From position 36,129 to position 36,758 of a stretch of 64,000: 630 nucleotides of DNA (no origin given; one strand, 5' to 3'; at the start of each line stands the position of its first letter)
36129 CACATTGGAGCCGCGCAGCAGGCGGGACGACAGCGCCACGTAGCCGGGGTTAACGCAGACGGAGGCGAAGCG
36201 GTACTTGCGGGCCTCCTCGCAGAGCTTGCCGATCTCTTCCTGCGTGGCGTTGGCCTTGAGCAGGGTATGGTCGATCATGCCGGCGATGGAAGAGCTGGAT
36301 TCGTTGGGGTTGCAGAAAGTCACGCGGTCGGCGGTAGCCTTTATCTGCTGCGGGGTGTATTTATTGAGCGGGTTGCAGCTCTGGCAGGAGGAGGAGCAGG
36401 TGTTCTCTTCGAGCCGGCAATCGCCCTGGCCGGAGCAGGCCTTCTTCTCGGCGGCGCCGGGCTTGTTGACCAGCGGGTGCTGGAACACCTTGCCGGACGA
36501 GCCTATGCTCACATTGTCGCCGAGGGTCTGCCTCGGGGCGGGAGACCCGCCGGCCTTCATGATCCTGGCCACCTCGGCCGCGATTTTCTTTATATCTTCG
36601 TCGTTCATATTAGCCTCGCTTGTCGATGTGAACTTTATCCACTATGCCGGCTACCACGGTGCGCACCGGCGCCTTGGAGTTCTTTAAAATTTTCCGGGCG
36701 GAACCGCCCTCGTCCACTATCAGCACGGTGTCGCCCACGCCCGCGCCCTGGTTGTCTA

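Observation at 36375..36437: Cysteine cluster (CX5CX6CX3CX2C) in the ~105-aa N-terminal extension of DERA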

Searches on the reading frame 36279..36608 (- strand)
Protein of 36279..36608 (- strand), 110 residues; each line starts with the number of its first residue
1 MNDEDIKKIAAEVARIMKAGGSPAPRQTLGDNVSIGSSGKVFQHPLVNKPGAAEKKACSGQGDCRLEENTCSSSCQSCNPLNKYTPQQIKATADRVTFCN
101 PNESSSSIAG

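Call 25: search_protein_families(library=pfam, proteins=[window:36279-36608:-], max_evalue=10)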
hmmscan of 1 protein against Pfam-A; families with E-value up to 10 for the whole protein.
window:36279-36608:- (110 aa): 0 families

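Call 26: search_solved_structures(query=A2, max_evalue=10)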
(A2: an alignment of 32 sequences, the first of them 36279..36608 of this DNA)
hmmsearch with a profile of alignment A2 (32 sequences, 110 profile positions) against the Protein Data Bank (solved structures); distinct sequences matched with E-value up to 10: 7.
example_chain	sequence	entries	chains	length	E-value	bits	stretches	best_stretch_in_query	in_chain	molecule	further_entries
8he5_O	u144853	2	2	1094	0.22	15.4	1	4-61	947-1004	DNA repair protein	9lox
2rsj_A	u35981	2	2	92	0.37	14.7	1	37-83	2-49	Zinc finger protein ZFAT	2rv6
2c5z_A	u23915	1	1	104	0.53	14.2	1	3-44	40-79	SET DOMAIN PROTEIN 2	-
5tpj_A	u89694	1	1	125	0.76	13.7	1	1-23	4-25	denovo NTF2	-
3fvs_A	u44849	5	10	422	1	13.3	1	4-48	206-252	Kynurenine--oxoglutarate transaminase 1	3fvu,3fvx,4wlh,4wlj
1w7l_A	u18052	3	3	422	1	13.3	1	4-48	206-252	KYNURENINE--OXOGLUTARATE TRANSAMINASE I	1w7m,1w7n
4wp0_A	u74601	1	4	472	1.2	13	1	4-48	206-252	Kynurenine--oxoglutarate transaminase 1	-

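Call 33: search_protein_representatives(alignment_id=A2)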
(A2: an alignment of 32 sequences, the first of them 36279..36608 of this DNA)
Query: 32 sequences, 110 profile positions. Proteins with E-value up to 0.001 (for the whole library): 22; up to 1e-10: 15; up to 1e-30: 3. The best 22 are listed.
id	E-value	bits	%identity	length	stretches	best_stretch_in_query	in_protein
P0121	1.6e-34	135.0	-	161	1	1-110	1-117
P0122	2.7e-33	131.0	-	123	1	1-105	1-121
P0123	6.7e-33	129.8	-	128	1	1-109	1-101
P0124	4.3e-27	111.1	-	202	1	1-109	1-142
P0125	1.0e-26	109.9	-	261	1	1-110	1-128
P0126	1.6e-25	106.0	-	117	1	1-103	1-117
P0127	1.8e-25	105.8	-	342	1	1-110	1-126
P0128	7.1e-24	100.7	-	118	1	1-105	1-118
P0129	9.9e-21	90.6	-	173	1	1-110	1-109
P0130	1.7e-19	86.6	-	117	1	1-110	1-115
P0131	1.6e-18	83.5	-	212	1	7-105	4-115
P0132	2.1e-13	67.0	-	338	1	4-103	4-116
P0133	5.2e-12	62.5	-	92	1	1-78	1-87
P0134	7.2e-12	62.1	-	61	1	1-57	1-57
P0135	1.2e-11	61.3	-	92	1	1-62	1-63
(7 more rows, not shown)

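Call 35: find_related_loci(query=A2, collection=genome_contigs, flank=6000)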
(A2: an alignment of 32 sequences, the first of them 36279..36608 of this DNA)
Query A2 (110 aa) in genome_contigs; peptide patterns used: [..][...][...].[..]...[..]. (x = any residue, [..] = any of these).
117 stretches matched a pattern; 54 encode a relative of the query (tblastn E <= 1e-3); 54 distinct loci.
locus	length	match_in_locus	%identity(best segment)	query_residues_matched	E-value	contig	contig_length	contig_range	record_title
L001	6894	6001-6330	91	1-110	2e-67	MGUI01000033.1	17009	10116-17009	MAG: Elusimicrobia bacterium GWD2_63_28 gwd2_scaffold_2937, whole genome shotgun sequence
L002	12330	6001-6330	90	1-110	2e-66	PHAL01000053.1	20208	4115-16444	MAG: Elusimicrobia bacterium HGW-Elusimicrobia-3 08E140C01_scaffold_2746, whole genome shotgun sequence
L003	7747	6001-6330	88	1-110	4e-66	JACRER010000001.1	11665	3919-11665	MAG: Elusimicrobia bacterium isolate NC_groundwater_1704_Pr3_B-0.1um_62_14 SR-2_scaffold_141_92426, whole genome shotgun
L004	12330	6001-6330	89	1-110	7e-66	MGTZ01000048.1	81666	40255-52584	MAG: Elusimicrobia bacterium GWB2_63_16 gwb2_scaffold_573, whole genome shotgun sequence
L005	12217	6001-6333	89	1-110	2e-65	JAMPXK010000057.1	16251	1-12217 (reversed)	MAG: Elusimicrobiales bacterium isolate R2F_R2FSRR_metabat.29 R2F_C1906, whole genome shotgun sequence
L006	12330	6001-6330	88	1-110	9e-65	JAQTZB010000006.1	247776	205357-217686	MAG: Elusimicrobiales bacterium isolate STC_50 NODE_91_length_247776_cov_6.501876_Sandtown_C, whole genome shotgun seque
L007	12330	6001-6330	87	1-110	7e-64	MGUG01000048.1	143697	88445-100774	MAG: Elusimicrobia bacterium GWC2_64_44 gwc2_scaffold_577, whole genome shotgun sequence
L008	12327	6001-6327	86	1-110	1e-61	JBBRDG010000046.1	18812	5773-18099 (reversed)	MAG: Elusimicrobiales bacterium isolate Co_metawrap_2441 Cmw_2441_k141_7366367_length_18812_cov_12.9974, whole genome sh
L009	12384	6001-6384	76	1-110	1e-61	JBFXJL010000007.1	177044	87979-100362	MAG: Elusimicrobiales bacterium isolate CA_2019_TPIn_50 NODE_300_length_177044_cov_37.108164_TPIn, whole genome shotgun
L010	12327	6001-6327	85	1-110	2e-61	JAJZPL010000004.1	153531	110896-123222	MAG: bacterium isolate SKS1.bin123 NODE_121_length_153531_cov_2.634462, whole genome shotgun sequence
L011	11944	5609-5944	84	1-110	3e-59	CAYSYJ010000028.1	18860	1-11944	MAG TPA_asm: uncultured Elusimicrobiaceae bacterium isolate binchicken_co273_17 genome assembly, contig: NODE_3263_lengt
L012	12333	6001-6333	81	1-110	2e-59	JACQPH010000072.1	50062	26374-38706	MAG: Elusimicrobia bacterium isolate NC_groundwater_1302_Ag_S-0.2um_62_53 S_p2_S4_coassembly_k141_2034181, whole genome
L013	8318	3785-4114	81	1-110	5e-59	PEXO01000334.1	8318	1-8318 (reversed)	MAG: Elusimicrobia bacterium CG08_land_8_20_14_0_20_59_10 CG08_land_8_20_14_0.20_scaffold_6732_c, whole genome shotgun s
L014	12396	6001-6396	73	1-110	6e-59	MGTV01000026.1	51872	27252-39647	MAG: Elusimicrobia bacterium GWA2_62_23 gwa2_scaffold_2228, whole genome shotgun sequence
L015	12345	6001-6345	79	1-110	1e-58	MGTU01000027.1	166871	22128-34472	MAG: Elusimicrobia bacterium GWA2_61_42 gwa2_scaffold_694, whole genome shotgun sequence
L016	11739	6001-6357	77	1-110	2e-57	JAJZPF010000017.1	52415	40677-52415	MAG: bacterium isolate SKS1.bin115 NODE_1034_length_52415_cov_6.350252, whole genome shotgun sequence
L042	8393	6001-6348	39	1-109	1e-17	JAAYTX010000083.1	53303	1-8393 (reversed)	MAG: Elusimicrobia bacterium isolate AS27yjCOA_105 78886_AS27, whole genome shotgun sequence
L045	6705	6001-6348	35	1-109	1e-10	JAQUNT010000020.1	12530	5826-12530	MAG: Elusimicrobia bacterium isolate STD1_184 NODE_13389_length_12530_cov_2.571717_Sandtown_D1, whole genome shotgun seq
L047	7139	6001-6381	30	1-109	1e-8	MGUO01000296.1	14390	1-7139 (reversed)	MAG: Elusimicrobia bacterium RIFCSPHIGHO2_02_FULL_57_9 rifcsphigho2_02_scaffold_7902, whole genome shotgun sequence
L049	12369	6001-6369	31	1-109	3e-6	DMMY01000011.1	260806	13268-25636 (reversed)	MAG TPA_asm: Elusimicrobia bacterium isolate UBA9628 contig_459, whole genome shotgun sequence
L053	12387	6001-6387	26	1-109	3e-4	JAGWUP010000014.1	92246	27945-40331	MAG: Elusimicrobia bacterium isolate REEB4 contig-150_180, whole genome shotgun sequence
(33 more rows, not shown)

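Call 42: find_homologous_proteins(query=P0132)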
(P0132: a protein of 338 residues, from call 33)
Query P0132 (338 aa): 8000 proteins with E <= 0.001 among 8000 candidates; the best 120 are listed.
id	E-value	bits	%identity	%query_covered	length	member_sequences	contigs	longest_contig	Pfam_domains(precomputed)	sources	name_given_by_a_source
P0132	7.3e-216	734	100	100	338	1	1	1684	PF01791.16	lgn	-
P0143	2.8e-120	420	60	96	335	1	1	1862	PF01791.16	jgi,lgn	-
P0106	6.0e-118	412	59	99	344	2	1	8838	PF01791.16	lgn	-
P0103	2.9e-113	396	58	97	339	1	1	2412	PF01791.16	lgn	-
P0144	7.9e-111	389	61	87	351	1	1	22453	PF01791.16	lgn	-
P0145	7.0e-110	385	58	97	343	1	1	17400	PF01791.16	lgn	-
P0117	3.6e-109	383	55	97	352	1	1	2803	PF01791.16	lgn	-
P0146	1.6e-102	361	55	96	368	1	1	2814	PF01791.16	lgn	-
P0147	7.5e-101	356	53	91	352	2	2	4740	PF01791.16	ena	-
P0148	1.2e-99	352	60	86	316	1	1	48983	PF01791.16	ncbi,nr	ncbi:MAG: deoxyribose-phosphate aldolase [Elusimicrobia bacterium]|nr:deoxyribose-phosphate aldolase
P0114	2.4e-97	344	60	87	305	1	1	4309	PF01791.16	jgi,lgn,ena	-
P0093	4.0e-96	340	52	97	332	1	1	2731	PF01791.16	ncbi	-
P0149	2.0e-95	338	66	75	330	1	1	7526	PF01791.16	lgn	-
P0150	2.1e-95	338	54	96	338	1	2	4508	PF01791.16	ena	-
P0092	2.7e-95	337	51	98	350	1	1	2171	PF01791.16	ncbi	-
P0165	8.0e-92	326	51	98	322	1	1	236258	PF01791.16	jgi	jgi:deoxyribose-phosphate aldolase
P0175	4.1e-90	320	61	73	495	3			PF02441.25,PF01791.16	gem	-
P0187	1.6e-89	318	53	86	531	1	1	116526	PF01791.16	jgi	jgi:deoxyribose-phosphate aldolase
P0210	1.0e-87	313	53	98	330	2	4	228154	PF01791.16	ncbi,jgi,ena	jgi:deoxyribose-phosphate aldolase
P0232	1.0e-85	306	50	98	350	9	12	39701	PF01791.16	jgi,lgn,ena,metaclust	metaclust:\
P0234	1.4e-84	302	57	84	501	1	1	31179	PF01791.16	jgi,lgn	jgi:deoxyribose-phosphate aldolase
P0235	2.0e-84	302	58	86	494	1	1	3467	PF02441.25,PF01791.16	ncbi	-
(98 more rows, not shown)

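Call 47: find_encoding_contigs(protein=P0232, flank=8000, max_places=2)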
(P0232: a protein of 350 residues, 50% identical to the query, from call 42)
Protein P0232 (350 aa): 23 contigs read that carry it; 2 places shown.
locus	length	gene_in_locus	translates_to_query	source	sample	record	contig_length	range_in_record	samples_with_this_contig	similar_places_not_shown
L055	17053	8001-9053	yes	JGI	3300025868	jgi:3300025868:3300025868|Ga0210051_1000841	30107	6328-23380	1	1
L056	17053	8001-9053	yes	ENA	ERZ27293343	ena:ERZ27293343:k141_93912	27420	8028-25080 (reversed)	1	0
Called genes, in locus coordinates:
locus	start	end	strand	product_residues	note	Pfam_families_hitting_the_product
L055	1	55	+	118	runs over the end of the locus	PF00936:BMC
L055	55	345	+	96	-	PF03319:EutN_CcmL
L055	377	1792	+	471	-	PF00171:Aldedh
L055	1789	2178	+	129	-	PF03479:PCC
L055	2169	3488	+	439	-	PF01512:Complex1_51K, PF13183:Fer4_8 (faint), PF12838:Fer4_7 (faint), PF13187:Fer4_9 (faint), PF13237:Fer4_10 (faint), PF13534:Fer4_17, PF13375:RnfC_N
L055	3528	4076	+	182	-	PF00936:BMC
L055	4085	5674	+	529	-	PF01555:N6_N4_Mtase, PF13847:Methyltransf_31 (weak)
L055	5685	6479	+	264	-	PF09520:HinfI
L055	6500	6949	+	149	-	PF02502:LacAB_rpiB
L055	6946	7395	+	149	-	PF02502:LacAB_rpiB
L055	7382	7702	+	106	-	PF03319:EutN_CcmL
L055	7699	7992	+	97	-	PF03319:EutN_CcmL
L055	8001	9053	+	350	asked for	PF01791:DeoC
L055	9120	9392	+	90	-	PF00936:BMC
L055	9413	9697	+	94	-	-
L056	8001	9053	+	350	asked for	PF01791:DeoC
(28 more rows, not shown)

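Call 48: find_encoding_contigs(protein=P0234, flank=8000, max_places=2)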
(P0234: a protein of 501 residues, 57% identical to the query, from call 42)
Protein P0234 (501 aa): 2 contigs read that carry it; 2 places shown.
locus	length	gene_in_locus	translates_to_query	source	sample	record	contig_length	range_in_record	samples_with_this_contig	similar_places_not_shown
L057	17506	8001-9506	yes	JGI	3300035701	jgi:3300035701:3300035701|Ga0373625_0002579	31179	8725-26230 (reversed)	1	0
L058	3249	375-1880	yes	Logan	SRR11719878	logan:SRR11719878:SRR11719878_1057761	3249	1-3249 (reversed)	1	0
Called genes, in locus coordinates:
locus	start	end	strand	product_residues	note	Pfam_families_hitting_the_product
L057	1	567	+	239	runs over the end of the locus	PF00121:TIM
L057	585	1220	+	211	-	PF06130:PTAC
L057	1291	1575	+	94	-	PF00936:BMC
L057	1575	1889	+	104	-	PF03319:EutN_CcmL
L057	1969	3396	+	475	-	PF00171:Aldedh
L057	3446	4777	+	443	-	PF01512:Complex1_51K, PF10531:SLBB, PF13183:Fer4_8 (weak), PF13187:Fer4_9 (weak), PF13484:Fer4_16 (faint), PF13534:Fer4_17, PF00364:Biotin_lipoyl (faint), PF13375:RnfC_N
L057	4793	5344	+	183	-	PF00936:BMC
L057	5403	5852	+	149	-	PF02502:LacAB_rpiB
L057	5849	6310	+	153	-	PF02502:LacAB_rpiB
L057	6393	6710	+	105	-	PF00515:TPR_1 (faint), PF07719:TPR_2 (faint), PF13174:TPR_6 (faint), PF13181:TPR_8 (faint), PF13424:TPR_12 (faint), PF13428:TPR_14 (faint), PF13432:TPR_16 (faint), PF14559:TPR_19 (weak)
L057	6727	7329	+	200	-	-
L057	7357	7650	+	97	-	PF03319:EutN_CcmL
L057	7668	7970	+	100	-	PF03319:EutN_CcmL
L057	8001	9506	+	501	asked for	PF01791:DeoC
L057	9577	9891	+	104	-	PF00936:BMC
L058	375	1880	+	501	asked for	PF01791:DeoC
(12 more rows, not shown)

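Call 65: find_encoding_contigs(protein=P0210, flank=10000, max_places=1)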
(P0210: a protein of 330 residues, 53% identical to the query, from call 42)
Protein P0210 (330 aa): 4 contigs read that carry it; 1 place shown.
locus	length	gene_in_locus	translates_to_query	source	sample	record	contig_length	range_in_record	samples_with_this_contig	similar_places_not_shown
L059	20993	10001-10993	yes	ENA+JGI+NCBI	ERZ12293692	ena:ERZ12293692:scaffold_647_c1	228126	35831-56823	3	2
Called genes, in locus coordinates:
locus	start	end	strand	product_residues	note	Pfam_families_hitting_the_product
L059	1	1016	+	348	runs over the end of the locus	PF00288:GHMP_kinases_N, PF08544:GHMP_kinases_C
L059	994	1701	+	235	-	PF00483:NTP_transferase, PF12804:NTP_transf_3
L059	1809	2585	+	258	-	PF00121:TIM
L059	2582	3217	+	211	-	PF06130:PTAC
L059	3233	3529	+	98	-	PF00936:BMC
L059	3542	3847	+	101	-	PF03319:EutN_CcmL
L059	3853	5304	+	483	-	PF00171:Aldedh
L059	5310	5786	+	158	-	PF00903:Glyoxalase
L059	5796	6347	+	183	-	PF00936:BMC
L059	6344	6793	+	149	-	PF02502:LacAB_rpiB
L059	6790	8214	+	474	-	PF00656:Peptidase_C14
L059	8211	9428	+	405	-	PF00656:Peptidase_C14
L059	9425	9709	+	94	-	PF03319:EutN_CcmL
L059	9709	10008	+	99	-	PF03319:EutN_CcmL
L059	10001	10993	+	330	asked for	PF01791:DeoC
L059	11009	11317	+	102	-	-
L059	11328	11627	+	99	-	PF00936:BMC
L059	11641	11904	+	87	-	-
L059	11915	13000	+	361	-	PF00437:T2SSE, PF13401:AAA_22 (faint)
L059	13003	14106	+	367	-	-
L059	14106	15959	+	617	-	PF00308:Bac_DnaA, PF00004:AAA (weak)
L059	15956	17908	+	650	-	PF01590:GAF, PF13185:GAF_2, PF13492:GAF_3, PF00512:HisKA, PF02518:HATPase_c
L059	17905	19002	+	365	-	-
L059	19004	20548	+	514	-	PF13541:ChlI, PF13401:AAA_22 (faint), PF00493:MCM (faint), PF01078:Mg_chelatase, PF00158:Sigma54_activat (faint), PF07728:AAA_5, PF13335:Mg_chelatase_C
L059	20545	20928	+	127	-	PF13525:YfiO, PF13174:TPR_6 (faint)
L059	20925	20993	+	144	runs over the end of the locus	PF13560:HTH_31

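Call 66: find_encoding_contigs(protein=P0165, flank=10000, max_places=1)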
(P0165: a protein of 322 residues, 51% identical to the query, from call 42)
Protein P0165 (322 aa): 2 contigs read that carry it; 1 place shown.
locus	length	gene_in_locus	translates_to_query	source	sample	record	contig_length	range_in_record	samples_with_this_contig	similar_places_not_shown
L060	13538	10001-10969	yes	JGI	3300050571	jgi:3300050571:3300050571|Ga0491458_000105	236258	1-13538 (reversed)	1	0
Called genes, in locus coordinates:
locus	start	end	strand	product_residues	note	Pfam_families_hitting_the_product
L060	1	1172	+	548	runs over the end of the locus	-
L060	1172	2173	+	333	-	PF01384:PHO4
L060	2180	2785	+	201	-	PF01865:PhoU_div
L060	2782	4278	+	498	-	PF00149:Metallophos, PF02872:5_nucleotid_C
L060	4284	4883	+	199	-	PF03767:Acid_phosphat_B (faint)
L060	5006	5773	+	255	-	PF00121:TIM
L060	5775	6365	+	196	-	PF06130:PTAC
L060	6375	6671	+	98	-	PF00936:BMC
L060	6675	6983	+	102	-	PF03319:EutN_CcmL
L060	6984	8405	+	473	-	PF00171:Aldedh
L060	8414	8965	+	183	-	PF00936:BMC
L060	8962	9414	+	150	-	PF02502:LacAB_rpiB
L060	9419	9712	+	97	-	PF03319:EutN_CcmL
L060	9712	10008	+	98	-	PF03319:EutN_CcmL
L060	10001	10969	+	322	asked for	PF01791:DeoC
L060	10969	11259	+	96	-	-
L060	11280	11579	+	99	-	PF00936:BMC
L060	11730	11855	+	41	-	-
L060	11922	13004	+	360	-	PF00437:T2SSE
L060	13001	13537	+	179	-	?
